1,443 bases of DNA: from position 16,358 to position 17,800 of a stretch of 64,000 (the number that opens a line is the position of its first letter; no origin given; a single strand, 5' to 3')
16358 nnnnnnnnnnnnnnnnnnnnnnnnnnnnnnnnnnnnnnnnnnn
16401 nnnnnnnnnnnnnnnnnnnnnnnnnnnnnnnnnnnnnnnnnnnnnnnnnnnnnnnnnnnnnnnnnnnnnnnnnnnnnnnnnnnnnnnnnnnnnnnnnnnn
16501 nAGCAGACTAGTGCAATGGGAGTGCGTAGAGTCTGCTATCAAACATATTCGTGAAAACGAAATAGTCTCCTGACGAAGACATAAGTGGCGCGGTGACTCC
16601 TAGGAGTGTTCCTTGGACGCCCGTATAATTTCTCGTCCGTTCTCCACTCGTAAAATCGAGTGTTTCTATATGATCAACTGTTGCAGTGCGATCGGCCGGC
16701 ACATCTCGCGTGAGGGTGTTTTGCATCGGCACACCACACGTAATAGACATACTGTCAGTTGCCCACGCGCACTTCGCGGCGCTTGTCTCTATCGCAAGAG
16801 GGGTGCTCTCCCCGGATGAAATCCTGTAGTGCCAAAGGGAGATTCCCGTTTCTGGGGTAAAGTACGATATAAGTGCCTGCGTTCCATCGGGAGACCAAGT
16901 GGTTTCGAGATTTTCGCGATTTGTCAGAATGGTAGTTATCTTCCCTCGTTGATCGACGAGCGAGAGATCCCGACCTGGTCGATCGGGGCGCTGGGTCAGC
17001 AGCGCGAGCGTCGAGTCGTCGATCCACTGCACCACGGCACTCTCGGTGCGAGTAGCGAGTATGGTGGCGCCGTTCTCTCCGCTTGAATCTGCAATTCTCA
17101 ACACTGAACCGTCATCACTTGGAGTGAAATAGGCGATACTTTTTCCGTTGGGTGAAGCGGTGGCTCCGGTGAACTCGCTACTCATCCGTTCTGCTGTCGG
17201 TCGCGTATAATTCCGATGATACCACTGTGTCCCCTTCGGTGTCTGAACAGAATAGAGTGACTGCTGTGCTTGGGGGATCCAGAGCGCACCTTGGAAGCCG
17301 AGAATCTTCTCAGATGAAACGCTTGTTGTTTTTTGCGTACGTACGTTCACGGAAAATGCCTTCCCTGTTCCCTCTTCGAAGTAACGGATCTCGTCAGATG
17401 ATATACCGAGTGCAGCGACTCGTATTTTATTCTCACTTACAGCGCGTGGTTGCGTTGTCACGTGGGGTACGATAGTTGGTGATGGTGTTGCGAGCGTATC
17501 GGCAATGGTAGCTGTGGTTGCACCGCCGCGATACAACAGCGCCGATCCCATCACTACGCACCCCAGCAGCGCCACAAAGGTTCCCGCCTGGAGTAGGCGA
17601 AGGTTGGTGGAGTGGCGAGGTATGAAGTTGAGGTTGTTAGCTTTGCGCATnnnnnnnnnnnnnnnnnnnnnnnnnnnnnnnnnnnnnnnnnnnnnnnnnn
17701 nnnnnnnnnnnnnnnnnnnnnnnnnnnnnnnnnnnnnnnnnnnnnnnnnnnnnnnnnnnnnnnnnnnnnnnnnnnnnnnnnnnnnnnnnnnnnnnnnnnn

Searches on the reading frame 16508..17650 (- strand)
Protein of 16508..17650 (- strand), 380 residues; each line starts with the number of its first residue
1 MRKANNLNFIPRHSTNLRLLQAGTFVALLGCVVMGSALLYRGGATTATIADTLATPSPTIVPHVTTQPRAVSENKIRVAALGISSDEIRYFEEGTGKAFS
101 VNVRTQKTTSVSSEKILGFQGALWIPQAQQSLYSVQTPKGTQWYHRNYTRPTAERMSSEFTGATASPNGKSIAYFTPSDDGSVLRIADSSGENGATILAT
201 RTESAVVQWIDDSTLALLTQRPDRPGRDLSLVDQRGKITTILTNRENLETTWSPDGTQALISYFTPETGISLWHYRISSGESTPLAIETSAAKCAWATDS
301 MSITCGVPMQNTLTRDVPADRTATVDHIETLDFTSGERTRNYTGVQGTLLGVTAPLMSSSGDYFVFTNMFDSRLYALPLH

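Call 40: search_protein_families(library=pfam, proteins=[window:16508-17650:-], max_evalue=0.001)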
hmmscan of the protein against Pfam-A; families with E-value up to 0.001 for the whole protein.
window:16508-17650:- (380 aa): 1 family
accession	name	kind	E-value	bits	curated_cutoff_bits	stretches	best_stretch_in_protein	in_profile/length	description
PF25174.1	Beta-prop_THOC3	-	0.00075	19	305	0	235-306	79-147/272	THOC3 beta-propeller domain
